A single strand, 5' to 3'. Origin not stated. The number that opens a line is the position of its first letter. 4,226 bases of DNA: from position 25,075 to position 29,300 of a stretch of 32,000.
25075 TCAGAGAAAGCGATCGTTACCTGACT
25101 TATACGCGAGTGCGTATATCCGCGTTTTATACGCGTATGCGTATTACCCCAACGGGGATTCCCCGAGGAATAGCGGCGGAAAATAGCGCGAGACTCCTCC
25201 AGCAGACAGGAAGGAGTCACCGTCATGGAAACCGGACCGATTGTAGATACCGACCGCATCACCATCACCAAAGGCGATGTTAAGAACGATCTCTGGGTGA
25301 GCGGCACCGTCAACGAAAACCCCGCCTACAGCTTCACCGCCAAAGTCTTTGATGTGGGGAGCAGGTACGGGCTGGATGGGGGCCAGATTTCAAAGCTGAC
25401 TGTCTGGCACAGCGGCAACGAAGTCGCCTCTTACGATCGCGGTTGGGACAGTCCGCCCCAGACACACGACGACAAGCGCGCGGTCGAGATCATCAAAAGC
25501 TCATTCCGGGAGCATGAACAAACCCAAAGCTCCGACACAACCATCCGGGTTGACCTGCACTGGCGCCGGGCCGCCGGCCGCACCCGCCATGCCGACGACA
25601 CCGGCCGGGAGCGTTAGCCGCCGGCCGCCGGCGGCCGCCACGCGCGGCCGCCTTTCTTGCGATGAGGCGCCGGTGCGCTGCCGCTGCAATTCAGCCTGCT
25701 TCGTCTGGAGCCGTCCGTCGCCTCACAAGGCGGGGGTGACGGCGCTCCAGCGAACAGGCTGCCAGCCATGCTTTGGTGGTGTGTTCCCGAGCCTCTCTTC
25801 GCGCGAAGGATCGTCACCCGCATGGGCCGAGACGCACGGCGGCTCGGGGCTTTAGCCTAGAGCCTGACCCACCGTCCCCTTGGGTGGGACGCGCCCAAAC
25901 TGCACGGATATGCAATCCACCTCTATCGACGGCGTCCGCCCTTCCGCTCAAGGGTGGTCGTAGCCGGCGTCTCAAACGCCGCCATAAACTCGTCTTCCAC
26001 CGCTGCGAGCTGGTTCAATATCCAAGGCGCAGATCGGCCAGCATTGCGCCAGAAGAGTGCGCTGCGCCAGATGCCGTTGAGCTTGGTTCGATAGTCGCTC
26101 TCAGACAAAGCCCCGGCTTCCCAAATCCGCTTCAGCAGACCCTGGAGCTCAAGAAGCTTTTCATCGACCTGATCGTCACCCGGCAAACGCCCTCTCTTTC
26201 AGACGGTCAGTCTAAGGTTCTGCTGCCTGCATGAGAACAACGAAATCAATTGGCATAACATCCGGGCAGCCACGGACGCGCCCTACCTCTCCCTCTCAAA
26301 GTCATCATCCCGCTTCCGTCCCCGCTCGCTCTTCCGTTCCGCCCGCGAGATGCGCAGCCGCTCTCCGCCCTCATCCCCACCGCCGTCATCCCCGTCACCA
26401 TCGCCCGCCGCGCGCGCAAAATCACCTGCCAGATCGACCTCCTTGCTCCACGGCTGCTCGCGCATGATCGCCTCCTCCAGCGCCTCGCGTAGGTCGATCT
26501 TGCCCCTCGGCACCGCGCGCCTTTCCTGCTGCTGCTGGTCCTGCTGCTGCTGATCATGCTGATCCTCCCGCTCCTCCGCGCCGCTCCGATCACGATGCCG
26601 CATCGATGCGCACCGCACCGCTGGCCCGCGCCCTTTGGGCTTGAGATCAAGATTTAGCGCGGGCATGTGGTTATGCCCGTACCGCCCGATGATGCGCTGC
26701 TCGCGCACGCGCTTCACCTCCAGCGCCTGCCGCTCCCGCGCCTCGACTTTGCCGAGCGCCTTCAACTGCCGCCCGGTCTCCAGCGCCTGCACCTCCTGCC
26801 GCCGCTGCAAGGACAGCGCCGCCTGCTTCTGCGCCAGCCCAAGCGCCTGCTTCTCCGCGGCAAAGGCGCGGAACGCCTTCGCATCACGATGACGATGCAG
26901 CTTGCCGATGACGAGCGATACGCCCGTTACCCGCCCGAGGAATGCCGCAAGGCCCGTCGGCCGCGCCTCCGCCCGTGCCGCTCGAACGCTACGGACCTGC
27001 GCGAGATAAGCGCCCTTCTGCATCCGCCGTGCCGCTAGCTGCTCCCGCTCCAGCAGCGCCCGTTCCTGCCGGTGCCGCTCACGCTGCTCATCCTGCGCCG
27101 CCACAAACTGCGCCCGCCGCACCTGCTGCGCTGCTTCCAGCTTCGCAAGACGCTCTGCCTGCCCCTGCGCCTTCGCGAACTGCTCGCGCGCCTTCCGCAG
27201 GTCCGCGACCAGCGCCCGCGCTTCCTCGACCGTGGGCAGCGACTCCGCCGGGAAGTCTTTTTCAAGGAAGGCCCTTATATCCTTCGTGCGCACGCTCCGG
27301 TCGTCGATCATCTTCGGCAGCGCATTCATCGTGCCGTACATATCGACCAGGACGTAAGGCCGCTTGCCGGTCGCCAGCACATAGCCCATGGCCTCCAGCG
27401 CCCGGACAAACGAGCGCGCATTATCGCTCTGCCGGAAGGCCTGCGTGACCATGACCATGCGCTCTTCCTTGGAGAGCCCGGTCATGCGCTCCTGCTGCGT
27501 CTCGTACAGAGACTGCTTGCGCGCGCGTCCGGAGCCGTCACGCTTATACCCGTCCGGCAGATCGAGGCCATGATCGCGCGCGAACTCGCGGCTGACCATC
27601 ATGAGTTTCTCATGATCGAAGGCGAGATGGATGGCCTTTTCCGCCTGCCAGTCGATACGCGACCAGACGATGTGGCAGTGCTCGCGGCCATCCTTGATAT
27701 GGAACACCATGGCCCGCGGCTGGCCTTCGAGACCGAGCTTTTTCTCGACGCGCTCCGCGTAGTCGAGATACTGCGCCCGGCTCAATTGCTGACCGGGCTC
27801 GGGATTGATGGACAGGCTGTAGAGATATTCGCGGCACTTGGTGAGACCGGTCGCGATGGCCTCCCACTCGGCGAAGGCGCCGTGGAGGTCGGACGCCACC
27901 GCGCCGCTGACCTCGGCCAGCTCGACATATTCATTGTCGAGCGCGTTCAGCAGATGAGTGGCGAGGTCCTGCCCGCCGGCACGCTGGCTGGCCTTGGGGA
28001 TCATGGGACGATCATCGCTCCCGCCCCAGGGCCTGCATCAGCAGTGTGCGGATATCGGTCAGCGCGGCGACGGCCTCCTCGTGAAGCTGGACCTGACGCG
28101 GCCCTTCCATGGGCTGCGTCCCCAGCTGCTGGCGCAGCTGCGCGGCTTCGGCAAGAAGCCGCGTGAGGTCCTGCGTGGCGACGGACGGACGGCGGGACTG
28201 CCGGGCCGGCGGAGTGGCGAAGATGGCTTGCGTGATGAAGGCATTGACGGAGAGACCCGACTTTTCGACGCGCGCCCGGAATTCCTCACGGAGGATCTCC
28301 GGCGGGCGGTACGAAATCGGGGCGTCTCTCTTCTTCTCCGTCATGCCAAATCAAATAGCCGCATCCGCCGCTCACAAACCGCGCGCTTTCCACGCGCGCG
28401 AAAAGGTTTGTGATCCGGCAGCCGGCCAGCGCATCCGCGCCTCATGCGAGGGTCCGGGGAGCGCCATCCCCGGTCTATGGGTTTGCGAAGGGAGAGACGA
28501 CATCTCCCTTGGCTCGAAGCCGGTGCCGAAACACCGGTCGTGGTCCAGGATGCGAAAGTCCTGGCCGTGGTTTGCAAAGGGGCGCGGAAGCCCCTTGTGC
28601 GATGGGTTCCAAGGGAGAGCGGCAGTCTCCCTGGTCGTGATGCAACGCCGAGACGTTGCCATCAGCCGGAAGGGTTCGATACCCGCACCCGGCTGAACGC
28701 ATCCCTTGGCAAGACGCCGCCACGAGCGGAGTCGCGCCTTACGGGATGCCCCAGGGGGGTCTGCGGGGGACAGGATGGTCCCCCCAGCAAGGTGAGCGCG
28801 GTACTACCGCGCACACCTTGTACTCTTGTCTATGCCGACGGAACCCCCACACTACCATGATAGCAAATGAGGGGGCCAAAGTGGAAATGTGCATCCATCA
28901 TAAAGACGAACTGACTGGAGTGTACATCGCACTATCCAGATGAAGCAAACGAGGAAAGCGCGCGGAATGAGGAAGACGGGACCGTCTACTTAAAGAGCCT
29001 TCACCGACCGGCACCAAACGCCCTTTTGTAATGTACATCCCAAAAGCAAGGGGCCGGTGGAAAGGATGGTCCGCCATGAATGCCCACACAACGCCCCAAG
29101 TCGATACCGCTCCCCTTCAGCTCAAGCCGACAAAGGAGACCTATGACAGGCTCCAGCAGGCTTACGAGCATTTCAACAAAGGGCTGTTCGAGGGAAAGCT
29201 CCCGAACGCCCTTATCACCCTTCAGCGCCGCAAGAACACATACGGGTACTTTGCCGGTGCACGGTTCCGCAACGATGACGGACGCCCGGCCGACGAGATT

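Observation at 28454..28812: About 360 nt packed with at least nine GC-rich stem-loops between oriT and an SprT-like gene: ssDNA promoter / priming site or a novel structured RNA?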

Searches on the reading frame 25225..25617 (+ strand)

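Call 44: search_protein_families(library=pfam, proteins=[window:25225-25617:+], max_evalue=0.001)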
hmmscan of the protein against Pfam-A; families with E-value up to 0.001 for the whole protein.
window:25225-25617:+ (130 aa): 1 family
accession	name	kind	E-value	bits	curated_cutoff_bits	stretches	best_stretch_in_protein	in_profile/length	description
PF24726.1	DUF7678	-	1.3e-24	86.4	27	1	24-94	2-71/72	Domain of unknown function (DUF7678)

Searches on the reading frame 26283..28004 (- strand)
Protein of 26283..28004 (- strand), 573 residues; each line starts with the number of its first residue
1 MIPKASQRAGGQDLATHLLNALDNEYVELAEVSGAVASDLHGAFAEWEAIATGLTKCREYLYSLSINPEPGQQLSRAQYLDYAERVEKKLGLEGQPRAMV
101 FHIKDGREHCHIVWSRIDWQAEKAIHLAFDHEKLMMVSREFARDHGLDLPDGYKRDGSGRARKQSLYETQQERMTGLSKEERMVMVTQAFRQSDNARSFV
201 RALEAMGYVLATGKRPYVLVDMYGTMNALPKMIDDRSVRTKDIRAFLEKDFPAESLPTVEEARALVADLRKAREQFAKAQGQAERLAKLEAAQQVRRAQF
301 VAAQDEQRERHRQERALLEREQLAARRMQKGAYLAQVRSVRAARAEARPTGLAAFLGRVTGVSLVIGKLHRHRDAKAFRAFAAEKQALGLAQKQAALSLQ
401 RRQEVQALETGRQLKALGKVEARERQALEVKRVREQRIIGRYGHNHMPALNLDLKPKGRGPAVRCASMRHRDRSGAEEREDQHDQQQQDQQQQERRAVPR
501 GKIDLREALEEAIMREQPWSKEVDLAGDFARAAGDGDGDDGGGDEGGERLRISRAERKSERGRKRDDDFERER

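Call 11: search_protein_families(library=pfam, proteins=[window:26283-28004:-], max_evalue=0.01)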
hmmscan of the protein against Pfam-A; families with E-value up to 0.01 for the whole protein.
window:26283-28004:- (573 aa): 1 family
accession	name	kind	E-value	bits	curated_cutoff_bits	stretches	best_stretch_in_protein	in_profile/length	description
PF03432.20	Relaxase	-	9.8e-19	68.4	24.6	1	27-147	10-132/132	MobA/VirD2-like, nuclease domain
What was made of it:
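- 26283..28004 (-): Relaxase (573 aa), MobA/VirD2-like nuclease domain followed by a coiled-coil, low-complexity tail. Pfam PF03432, E 1e-18 (call 11).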

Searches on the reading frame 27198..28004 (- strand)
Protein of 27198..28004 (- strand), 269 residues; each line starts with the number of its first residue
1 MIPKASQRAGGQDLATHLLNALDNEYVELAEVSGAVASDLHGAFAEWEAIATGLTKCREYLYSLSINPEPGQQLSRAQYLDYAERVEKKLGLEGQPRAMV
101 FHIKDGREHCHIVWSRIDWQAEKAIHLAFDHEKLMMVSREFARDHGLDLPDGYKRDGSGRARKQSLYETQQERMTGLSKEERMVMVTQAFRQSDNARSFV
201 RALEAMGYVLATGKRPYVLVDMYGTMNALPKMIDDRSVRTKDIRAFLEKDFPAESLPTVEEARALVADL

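Call 54: search_dna_similar(query=window:27198-28004:-, collection=plasmids, mode=protein, max_rows=40, rows=spread, max_evalue=1e-20)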
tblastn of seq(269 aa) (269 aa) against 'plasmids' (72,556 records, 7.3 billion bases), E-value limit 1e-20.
Records with a match: 12; places in all: 12; records where one place covers at least 80% of the query: 11.
Best place of each record, by identity: 60-80% 2; <60% 10.
By first word of the organism name: Sinorhizobium 2; Bradyrhizobium 2; Xanthomonas 2; Sphingobium 1; Acidithiobacillus 1; Sphingopyxis 1; Peteryoungia 1; Frigidibacter 1; Tritonibacter 1.
By predicted mobility (MOB-suite, as given by PLSDB): mobilizable 5; non-mobilizable 4; conjugative 3.
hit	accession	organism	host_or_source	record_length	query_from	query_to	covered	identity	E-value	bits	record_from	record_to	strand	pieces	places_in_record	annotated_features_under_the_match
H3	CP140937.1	Sinorhizobium meliloti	Medicago lupulina,whole organism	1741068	1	267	99%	78.1%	2e-143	451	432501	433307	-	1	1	relaxase/mobilization nuclease domain-containing protein | hypothetical protein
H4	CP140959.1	Sinorhizobium meliloti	Medicago lupulina,whole organism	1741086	1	267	99%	78.1%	2e-143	451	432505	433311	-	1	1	relaxase/mobilization nuclease domain-containing protein | hypothetical protein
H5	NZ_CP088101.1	Bradyrhizobium barranii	cell culture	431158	1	266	99%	43.4%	5e-57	203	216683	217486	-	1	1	relaxase/mobilization nuclease domain-containing protein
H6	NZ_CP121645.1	Bradyrhizobium barranii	Chamaecytisus prolifer var. ...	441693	1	266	99%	43.4%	5e-57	203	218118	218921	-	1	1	relaxase/mobilization nuclease domain-containing protein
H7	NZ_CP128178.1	Sphingobium baderi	mixed culture,activated sludge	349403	1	259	96%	39.5%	1e-46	173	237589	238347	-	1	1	relaxase | hypothetical protein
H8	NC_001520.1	Acidithiobacillus ferrooxidans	-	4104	1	264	98%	38.1%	2e-42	161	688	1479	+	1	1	relaxase/mobilization nuclease domain-containing protein | mobC: plasmid mobilization relaxosome protein MobC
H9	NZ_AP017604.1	Sphingopyxis sp. EG6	-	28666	1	266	99%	35.5%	2e-32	132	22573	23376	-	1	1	relaxase/mobilization nuclease domain-containing protein | mobC: plasmid mobilization relaxosome protein MobC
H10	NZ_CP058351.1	Peteryoungia desertarenae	Pure culture,Saline Desert Soil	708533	1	248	92%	37.9%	1e-44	167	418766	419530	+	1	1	hypothetical protein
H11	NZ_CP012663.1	Frigidibacter mobilis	oil-production water,oil-production ...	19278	1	263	98%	34.3%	2e-30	126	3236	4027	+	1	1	relaxase/mobilization nuclease domain-containing protein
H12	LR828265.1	Xanthomonas hortorum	Taraxacum kok-saghyz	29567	1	265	99%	29.2%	3e-22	103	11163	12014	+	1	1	hypothetical protein (x4)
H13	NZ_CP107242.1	Xanthomonas hortorum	Greek oregano,Diseased leaves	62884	1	265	99%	29.2%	3e-22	103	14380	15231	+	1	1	hypothetical protein | mobC: plasmid mobilization relaxosome protein MobC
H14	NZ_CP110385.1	Tritonibacter mobilis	-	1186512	1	175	65%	42.3%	2e-35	141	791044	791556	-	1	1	record has no annotation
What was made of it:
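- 26283..28004 (-): 38% identical to the relaxase of A. ferrooxidans pTF4.1 (call 54).
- Closest known: Origins of transfer of MOBQ/MOBP mobilisation modules. Same: pTF4.1, whose relaxase is 38% identical to the window's (call 54), carries a miniature version of the block.
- Tried and rejected: The relaxase family is rare on plasmids, with 12 records (call 54).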

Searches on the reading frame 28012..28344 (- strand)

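Call 11: search_protein_families(library=pfam, proteins=[window:28012-28344:-], max_evalue=0.01)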
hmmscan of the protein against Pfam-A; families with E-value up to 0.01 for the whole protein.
window:28012-28344:- (110 aa): 1 family
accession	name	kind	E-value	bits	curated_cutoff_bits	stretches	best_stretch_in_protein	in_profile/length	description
PF21983.2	NikA-like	-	0.0027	18.3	27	1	5-74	2-68/72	Mobilization protein NikA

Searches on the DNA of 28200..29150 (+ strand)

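Call 5: search_rna_families(source=window, start=28200, end=29150, threshold=evalue, max_evalue=10, show_alignments=3)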
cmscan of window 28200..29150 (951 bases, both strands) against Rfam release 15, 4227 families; matches with E-value up to 10: 7.
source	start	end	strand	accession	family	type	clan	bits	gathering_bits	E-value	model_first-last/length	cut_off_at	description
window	28483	28609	+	RF02809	RsmW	Gene; sRNA;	CL00106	19.7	52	0.76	1-124/124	no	RsmW RNA family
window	28788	28820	-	RF03703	mir-3622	Gene; miRNA;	-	16.9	78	5.5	1-84/84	no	mir-3622 microRNA precursor family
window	28362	28423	-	RF03260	mir-8229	Gene; miRNA;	-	16.3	45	3.7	1-59/59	no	mir-8229 microRNA precursor family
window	28405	28550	+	RF03108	Methylosinus-1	Gene; sRNA;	-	15.3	145.1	0.53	1-214/214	no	Methylosinus-1 RNA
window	28546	28645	+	RF02003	group-II-D1D4-4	Intron;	CL00102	12.8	49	3.4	1-138/138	no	Group II catalytic intron D1-D4-4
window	28456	28471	-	RF01734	Fluoride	Cis-reg; riboswitch;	-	12.3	34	2.3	10-25/64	no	Fluoride riboswitch aptamer (crcB RNA motif)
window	28788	28820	-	RF02690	BTH_s1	Gene; sRNA;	-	11.6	74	4.7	41-73/205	no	Burkholderia sRNA 1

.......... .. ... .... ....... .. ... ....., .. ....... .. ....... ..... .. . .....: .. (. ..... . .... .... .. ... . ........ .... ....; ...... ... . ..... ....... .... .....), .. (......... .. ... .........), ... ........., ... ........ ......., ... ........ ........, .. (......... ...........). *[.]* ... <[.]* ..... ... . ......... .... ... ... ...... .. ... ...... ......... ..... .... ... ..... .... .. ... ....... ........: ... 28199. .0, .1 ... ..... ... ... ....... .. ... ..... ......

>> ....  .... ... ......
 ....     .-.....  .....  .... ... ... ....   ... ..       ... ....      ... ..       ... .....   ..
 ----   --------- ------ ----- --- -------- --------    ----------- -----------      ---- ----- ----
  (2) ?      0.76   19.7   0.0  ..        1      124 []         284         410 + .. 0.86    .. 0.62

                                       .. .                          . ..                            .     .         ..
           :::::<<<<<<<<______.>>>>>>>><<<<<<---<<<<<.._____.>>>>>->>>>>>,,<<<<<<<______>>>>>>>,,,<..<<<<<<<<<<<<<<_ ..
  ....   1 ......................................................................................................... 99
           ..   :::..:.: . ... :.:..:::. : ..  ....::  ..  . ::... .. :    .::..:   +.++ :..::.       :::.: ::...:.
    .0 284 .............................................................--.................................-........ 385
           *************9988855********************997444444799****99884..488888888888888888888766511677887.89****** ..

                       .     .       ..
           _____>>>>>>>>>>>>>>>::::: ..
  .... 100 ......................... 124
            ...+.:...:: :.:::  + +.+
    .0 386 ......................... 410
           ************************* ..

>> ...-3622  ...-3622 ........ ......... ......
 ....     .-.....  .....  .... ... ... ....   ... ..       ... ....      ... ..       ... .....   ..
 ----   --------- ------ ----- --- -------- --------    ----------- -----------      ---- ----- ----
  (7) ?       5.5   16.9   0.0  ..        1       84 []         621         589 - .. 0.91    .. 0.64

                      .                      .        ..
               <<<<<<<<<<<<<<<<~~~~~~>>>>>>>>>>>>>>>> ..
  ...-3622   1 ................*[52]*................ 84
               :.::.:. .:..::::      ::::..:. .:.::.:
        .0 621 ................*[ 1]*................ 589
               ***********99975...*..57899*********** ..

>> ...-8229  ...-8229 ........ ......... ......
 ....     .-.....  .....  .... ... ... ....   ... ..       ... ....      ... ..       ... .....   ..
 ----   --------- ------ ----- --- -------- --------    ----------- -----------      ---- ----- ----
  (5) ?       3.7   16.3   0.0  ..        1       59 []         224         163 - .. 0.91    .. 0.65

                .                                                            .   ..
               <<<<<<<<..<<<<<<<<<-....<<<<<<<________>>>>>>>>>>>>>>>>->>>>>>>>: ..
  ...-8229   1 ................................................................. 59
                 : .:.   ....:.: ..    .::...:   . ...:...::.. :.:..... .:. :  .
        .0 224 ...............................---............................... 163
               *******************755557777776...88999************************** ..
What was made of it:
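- On Any Rfam 15 RNA family: The best sub-threshold match is RsmW, 19.7 bits against 52 (call 5).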

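Call 12: search_dna_similar(query=window:28340-29080:+, collection=plasmids, mode=distant, max_rows=40)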
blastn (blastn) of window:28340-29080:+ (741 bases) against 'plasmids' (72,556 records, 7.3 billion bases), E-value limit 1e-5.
Records with a match: 2; places in all: 2; records where one place covers at least 80% of the query: 0.
Best place of each record, by identity: 60-80% 2.
By first word of the organism name: Sinorhizobium 2.
By predicted mobility (MOB-suite, as given by PLSDB): mobilizable 2.
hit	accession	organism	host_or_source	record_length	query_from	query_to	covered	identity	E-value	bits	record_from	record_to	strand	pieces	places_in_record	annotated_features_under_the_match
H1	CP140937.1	Sinorhizobium meliloti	Medicago lupulina,whole organism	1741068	138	594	62%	78.3%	2e-89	336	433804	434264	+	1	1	none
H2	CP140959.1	Sinorhizobium meliloti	Medicago lupulina,whole organism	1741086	138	594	62%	78.3%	2e-89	336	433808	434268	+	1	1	none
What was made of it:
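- Tried and rejected: PLSDB holds only two near-identical S. meliloti pSymB copies (call 12).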

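Call 13: get_annotated_region(hit=H1, flank=8000)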
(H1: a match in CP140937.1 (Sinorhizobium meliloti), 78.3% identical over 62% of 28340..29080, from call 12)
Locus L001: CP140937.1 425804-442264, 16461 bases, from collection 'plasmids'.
description: Sinorhizobium meliloti strain ml21 plasmid pSymB, complete sequence
organism: Sinorhizobium meliloti (NCBI taxid 382)
taxonomy: Bacteria; Pseudomonadota; Alphaproteobacteria; Hyphomicrobiales; Rhizobiaceae; Sinorhizobium; Sinorhizobium meliloti
host: -; source: Medicago lupulina,whole organism; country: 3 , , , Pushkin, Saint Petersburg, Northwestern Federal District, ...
typing (MOB-suite, as given by PLSDB): mobilizable; relaxase MOBQ
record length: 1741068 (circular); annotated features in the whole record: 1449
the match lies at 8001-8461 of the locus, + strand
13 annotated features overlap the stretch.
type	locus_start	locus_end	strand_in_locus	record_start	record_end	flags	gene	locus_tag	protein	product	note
CDS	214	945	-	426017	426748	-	-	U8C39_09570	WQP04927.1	hypothetical protein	-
CDS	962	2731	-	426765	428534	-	-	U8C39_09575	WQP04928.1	hypothetical protein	-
CDS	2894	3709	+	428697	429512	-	-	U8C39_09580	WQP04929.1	type IV toxin-antitoxin system AbiEi family antitoxin domain-containing protein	-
CDS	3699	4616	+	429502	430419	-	-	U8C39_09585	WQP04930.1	nucleotidyl transferase AbiEii/AbiGii toxin family protein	-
CDS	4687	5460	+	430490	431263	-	-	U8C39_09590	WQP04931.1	hypothetical protein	-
CDS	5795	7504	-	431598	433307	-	-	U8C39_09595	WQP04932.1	relaxase/mobilization nuclease domain-containing protein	-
CDS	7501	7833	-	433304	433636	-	-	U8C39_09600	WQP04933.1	hypothetical protein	-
CDS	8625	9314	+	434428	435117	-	-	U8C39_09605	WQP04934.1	SprT-like domain-containing protein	-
CDS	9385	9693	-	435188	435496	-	-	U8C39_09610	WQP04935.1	hypothetical protein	-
CDS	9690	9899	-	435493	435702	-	-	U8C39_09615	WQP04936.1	hypothetical protein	-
CDS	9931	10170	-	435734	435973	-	-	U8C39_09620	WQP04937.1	hypothetical protein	-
CDS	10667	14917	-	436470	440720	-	-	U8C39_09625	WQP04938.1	calcium-binding protein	-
CDS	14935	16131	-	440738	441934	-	-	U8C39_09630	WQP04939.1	hypothetical protein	-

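Call 15: search_dna_similar(query=window:28440-28940:+, collection=phages, mode=distant, max_rows=20)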
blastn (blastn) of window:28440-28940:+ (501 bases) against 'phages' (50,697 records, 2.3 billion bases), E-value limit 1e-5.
No match.
